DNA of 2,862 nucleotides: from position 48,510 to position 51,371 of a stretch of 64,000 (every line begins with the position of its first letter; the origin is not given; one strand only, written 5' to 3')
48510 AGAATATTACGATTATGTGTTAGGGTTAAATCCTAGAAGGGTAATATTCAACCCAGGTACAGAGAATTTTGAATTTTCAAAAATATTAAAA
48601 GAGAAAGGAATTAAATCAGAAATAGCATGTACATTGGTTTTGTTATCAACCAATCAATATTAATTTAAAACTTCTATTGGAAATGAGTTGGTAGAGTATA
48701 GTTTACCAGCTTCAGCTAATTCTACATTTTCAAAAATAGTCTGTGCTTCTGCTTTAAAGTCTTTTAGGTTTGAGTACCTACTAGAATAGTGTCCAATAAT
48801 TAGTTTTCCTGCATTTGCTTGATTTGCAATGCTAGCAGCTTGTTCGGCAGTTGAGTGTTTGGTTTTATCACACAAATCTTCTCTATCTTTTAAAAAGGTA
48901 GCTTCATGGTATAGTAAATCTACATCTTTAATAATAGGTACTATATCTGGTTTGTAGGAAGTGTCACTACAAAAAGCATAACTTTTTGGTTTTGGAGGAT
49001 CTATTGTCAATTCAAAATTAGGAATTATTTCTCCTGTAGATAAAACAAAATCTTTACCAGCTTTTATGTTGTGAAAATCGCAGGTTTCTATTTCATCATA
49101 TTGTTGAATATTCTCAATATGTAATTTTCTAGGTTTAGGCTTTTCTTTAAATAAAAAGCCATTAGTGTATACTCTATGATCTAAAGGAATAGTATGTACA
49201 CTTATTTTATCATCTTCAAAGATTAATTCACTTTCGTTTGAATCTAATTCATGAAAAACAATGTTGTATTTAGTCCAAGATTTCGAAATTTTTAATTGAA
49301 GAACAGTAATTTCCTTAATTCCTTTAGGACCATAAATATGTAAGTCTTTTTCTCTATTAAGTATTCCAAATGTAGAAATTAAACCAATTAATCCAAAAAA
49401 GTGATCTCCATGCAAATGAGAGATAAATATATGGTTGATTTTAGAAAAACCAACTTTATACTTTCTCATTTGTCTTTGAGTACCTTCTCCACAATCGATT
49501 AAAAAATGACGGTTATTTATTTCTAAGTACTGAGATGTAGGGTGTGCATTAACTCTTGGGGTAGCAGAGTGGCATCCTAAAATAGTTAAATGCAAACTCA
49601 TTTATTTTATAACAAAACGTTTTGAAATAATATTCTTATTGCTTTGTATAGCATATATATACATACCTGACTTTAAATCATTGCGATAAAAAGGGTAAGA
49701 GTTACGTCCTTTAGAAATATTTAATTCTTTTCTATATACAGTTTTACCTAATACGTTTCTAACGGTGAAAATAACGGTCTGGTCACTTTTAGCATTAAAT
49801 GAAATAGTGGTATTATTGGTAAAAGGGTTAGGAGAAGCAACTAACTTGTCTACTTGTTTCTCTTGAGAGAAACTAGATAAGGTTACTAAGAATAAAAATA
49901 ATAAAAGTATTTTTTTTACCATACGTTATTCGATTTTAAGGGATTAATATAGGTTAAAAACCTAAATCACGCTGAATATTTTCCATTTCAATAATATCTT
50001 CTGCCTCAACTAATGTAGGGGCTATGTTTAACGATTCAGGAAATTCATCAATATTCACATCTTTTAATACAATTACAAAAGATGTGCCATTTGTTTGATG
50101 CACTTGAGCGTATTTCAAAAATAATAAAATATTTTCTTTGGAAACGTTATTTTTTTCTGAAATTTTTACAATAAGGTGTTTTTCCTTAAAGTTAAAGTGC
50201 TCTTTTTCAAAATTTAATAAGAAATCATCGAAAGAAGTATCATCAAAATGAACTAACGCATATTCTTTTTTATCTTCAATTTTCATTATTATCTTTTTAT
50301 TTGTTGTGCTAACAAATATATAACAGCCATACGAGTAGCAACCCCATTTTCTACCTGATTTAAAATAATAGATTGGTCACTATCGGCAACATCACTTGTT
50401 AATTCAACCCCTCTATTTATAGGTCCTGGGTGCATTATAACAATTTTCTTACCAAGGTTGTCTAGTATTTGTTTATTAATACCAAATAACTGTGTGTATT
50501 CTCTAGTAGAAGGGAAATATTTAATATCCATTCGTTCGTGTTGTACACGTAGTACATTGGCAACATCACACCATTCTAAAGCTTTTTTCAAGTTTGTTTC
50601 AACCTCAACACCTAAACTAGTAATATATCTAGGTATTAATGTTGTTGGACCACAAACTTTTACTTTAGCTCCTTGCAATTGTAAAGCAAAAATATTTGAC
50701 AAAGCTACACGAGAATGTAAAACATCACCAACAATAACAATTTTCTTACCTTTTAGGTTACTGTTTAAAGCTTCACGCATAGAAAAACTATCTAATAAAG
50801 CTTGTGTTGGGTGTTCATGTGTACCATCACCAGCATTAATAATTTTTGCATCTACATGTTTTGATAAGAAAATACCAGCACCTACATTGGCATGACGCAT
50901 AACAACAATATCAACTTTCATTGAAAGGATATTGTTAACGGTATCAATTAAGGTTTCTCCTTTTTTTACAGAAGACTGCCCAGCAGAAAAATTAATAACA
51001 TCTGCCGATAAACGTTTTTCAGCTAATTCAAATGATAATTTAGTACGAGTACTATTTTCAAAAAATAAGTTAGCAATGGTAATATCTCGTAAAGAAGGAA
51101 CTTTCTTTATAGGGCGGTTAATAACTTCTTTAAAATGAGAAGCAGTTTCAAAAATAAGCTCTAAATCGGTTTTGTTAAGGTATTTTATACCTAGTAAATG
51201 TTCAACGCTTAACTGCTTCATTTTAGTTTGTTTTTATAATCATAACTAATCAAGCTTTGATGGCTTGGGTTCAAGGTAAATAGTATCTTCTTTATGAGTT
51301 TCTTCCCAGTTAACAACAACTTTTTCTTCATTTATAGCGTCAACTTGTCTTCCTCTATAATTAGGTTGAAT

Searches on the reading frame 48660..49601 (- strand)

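Call 97: search_protein_families(library=ncbifam, proteins=[window:48660-49601:-], max_evalue=1e-15)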
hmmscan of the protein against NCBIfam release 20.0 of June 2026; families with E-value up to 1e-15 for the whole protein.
window:48660-49601:- (313 aa): 10 families
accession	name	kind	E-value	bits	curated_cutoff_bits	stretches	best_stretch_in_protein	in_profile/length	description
NF000801.0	PRK00055.1-3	equivalog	7.3e-107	357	252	1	3-303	2-302/307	ribonuclease Z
TIGR02651.1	RNase_Z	equivalog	1e-91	307.1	292.95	1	5-298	2-296/302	ribonuclease Z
NF000800.0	PRK00055.1-1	equivalog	1.5e-59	201.5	398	1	4-298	2-299/305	ribonuclease Z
TIGR02649.1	true_RNase_BN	exception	1.5e-47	162.1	563.7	1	31-298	32-298/304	ribonuclease BN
NF000805.0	PRK00055.2-3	equivalog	4.3e-42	144.4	416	1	5-292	6-287/307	ribonuclease Z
NF000804.0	PRK00055.2-1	equivalog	2.1e-39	135.4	402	1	4-303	5-298/306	ribonuclease Z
NF002558.0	PRK02126.1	subfamily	1.5e-29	103.1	315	0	213-296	250-338/345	ribonuclease Z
NF041257.1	GntH_guanitoxin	equivalog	1.2e-18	67.2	333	1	5-97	15-111/374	guanitoxin biosynthesis MBL fold metallo-hydrolase GntH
NF041851.1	cyc_nuc_deg_phdiest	equivalog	1.3e-16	60.8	400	0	4-148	2-147/253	cyclic nucleotide-degrading phosphodiesterase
NF000806.0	PRK00055.2-4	equivalog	1.7e-16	60.2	363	0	3-148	2-159/280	ribonuclease Z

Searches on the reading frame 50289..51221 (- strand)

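Call 97: search_protein_families(library=ncbifam, proteins=[window:50289-51221:-], max_evalue=1e-15)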
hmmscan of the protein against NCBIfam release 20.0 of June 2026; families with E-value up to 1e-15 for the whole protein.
window:50289-51221:- (310 aa): 12 families
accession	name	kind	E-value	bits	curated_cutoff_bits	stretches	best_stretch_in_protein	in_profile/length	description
NF002032.1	PRK00856.1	equivalog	1.6e-117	392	263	1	7-304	1-296/297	aspartate carbamoyltransferase catalytic subunit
TIGR00670.1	asp_carb_tr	equivalog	1.3e-90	303.7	236.95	1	8-305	2-303/304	aspartate carbamoyltransferase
NF010387.0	PRK13814.1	equivalog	4.7e-56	189.9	660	1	8-304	7-302/310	aspartate carbamoyltransferase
NF008853.0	PRK11891.1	equivalog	8.8e-46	156.4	560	1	7-302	89-395/430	aspartate carbamoyltransferase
NF006046.0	PRK08192.1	equivalog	1.6e-42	146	512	1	1-303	1-315/339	aspartate carbamoyltransferase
NF001986.0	PRK00779.1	subfamily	2.6e-37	128.6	306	1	4-306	3-305/307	ornithine carbamoyltransferase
TIGR00658.1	orni_carb_tr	equivalog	1.5e-36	126.2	280.85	1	8-198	2-186/304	ornithine carbamoyltransferase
TIGR04384.1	putr_carbamoyl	exception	4e-28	98.5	500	1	12-308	5-311/330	putrescine carbamoyltransferase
NF009916.0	PRK13376.1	equivalog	1.9e-26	92.7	800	1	45-309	49-337/525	bifunctional aspartate carbamoyltransferase catalytic subunit/aspartate carbamoyltransferase regulatory subunit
NF011380.0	PRK14805.1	equivalog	8.2e-23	80.9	421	0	7-196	2-183/302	ornithine carbamoyltransferase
NF003286.0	PRK04284.1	subfamily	1.6e-17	63.6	515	0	2-197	2-193/332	ornithine carbamoyltransferase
NF003384.0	PRK04523.1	equivalog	4.6e-16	58.8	288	0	6-307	3-335/336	N-acetylornithine carbamoyltransferase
